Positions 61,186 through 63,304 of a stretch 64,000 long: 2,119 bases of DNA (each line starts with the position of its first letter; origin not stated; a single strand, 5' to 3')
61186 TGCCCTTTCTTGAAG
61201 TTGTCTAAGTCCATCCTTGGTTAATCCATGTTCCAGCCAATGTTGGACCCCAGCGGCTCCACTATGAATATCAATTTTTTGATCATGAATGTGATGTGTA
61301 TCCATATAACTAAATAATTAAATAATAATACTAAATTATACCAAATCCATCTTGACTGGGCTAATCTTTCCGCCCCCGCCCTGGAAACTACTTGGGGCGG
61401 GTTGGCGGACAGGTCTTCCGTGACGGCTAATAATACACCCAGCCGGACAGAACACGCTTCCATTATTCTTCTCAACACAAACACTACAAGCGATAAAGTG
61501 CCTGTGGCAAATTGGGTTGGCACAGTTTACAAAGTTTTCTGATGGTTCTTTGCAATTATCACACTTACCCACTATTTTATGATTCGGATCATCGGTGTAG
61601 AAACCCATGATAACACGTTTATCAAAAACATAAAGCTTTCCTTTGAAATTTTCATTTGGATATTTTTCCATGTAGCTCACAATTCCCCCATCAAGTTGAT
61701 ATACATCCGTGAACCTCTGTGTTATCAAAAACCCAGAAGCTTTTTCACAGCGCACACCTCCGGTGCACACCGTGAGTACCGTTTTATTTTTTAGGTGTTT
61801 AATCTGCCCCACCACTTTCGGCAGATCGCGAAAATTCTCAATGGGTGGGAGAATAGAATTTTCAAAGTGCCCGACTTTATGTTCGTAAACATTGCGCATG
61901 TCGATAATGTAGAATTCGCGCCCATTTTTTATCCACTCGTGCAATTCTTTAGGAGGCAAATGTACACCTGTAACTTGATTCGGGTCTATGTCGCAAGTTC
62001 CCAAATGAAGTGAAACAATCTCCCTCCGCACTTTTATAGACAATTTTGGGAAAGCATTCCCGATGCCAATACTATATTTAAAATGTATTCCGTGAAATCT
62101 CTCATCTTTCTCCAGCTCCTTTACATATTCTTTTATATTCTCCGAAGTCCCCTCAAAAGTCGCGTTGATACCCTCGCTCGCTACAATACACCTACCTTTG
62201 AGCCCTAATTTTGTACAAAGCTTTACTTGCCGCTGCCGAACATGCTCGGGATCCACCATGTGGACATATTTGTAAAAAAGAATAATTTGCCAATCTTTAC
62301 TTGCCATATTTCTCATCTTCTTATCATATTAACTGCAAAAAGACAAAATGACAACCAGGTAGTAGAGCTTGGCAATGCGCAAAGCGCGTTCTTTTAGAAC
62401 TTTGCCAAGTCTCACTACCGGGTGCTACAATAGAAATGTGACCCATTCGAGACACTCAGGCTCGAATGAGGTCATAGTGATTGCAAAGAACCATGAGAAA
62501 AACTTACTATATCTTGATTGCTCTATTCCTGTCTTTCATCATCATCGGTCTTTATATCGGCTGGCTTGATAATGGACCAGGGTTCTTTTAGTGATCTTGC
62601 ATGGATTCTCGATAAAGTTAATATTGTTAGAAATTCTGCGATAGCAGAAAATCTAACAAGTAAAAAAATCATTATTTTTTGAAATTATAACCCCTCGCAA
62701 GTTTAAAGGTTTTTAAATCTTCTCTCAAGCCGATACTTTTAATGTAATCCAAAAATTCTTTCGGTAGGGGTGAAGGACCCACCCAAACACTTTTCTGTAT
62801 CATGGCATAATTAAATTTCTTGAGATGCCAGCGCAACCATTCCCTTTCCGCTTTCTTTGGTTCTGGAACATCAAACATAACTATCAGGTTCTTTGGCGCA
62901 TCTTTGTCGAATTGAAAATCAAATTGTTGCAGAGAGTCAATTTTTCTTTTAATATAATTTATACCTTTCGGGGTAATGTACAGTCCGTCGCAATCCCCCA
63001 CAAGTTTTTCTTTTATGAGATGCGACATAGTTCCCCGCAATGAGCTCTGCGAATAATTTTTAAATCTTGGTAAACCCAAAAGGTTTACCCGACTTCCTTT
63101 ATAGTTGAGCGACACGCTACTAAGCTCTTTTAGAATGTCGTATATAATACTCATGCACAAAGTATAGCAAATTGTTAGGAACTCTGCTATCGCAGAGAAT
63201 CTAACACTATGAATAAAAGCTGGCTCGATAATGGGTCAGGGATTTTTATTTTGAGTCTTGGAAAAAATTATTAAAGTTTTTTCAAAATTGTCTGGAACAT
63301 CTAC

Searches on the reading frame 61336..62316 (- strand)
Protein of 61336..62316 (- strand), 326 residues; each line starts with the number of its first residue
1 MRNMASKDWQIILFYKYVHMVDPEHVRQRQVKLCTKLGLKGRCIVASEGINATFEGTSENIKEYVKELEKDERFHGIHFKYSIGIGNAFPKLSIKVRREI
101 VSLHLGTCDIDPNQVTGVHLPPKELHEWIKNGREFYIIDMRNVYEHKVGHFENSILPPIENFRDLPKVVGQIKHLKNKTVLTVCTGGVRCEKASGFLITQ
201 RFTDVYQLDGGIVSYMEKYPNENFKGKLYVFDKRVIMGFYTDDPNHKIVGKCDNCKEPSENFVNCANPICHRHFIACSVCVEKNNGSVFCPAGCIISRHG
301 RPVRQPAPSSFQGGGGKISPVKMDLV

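Call 25: search_protein_families(library=pfam, proteins=[window:61336-62316:-], max_evalue=0.001)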
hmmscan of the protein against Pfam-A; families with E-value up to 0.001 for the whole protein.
window:61336-62316:- (326 aa): 3 families
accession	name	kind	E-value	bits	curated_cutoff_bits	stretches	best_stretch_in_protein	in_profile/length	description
PF17773.7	UPF0176_N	-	1.6e-26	93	26.2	1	9-100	1-92/92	UPF0176 acylphosphatase like domain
PF12368.13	Rhodanese_C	-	1.4e-17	64.2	26.9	1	225-294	1-65/66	Rhodanase C-terminal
PF00581.25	Rhodanese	-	4.8e-10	40.2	22.2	1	122-217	2-101/102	Rhodanese-like domain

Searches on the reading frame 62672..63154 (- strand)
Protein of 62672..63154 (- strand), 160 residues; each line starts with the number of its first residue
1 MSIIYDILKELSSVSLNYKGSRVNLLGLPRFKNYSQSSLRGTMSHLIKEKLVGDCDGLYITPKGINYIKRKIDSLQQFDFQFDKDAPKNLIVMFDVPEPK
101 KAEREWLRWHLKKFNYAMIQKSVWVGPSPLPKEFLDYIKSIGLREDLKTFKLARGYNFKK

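Call 8: search_protein_families(library=pfam, proteins=[window:62672-63154:-], max_evalue=1)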
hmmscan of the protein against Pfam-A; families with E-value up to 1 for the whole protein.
window:62672-63154:- (160 aa): 2 families
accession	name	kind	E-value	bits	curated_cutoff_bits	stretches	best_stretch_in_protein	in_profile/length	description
PF20803.2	PaaX_M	-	2.5e-13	50.4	24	1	91-151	10-70/83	PaaX protein central Cas2-like domain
PF09827.14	CRISPR_Cas2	-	0.00013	22.5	23.8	1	90-137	3-46/74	CRISPR associated protein Cas2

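Call 9: search_protein_families(library=ncbifam, proteins=[window:62672-63154:-], max_evalue=1)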
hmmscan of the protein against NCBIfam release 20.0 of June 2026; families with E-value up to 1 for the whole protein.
window:62672-63154:- (160 aa): 2 families
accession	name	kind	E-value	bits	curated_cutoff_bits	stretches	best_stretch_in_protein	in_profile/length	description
TIGR01573.1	cas2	equivalog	1.9e-05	24.8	24.5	1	90-126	3-40/96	CRISPR-associated endonuclease Cas2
NF033892.1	XcbB_CpsF_sero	subfamily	0.1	11.9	125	1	70-123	54-110/291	XcbB/CpsF family capsular polysaccharide biosynthesis protein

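Call 75: search_protein_families(library=padloc, proteins=[window:62672-63154:-], max_evalue=0.01)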
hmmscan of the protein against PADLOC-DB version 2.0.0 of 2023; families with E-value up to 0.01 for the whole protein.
window:62672-63154:- (160 aa): 7 families
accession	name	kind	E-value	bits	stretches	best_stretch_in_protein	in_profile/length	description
PDLC01251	Cas2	-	3.3e-06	25.3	1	90-126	3-36/84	"CAS-I,CAS-II,CAS-III,CAS-IV,CAS-V,CAS-VI; acquisition_2"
PDLC00935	Cas2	-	5e-06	24.8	1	90-126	3-40/96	CRISPR-associated endonuclease Cas2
PDLC01649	Cas2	-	7.1e-06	24.3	1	90-139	3-48/70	"CAS-I,CAS-II,CAS-III,CAS-IV,CAS-V,CAS-VI; acquisition_2"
PDLC02068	Cas2_II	-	0.00043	18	1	89-126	23-63/137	-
PDLC01525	Cas2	-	0.0022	16.7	1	90-128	3-39/90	"CAS-I,CAS-II,CAS-III,CAS-IV,CAS-V,CAS-VI; acquisition_2"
PDLC01748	Cas2_IIIa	-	0.0023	16.5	1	90-124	3-34/88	-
PDLC02072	Cas2_II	-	0.0063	14.7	0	90-125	8-46/72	-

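Call 76: search_protein_families(library=phrogs, proteins=[window:62672-63154:-], max_evalue=0.01)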
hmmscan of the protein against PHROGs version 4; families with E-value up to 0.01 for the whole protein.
window:62672-63154:- (160 aa): 0 families
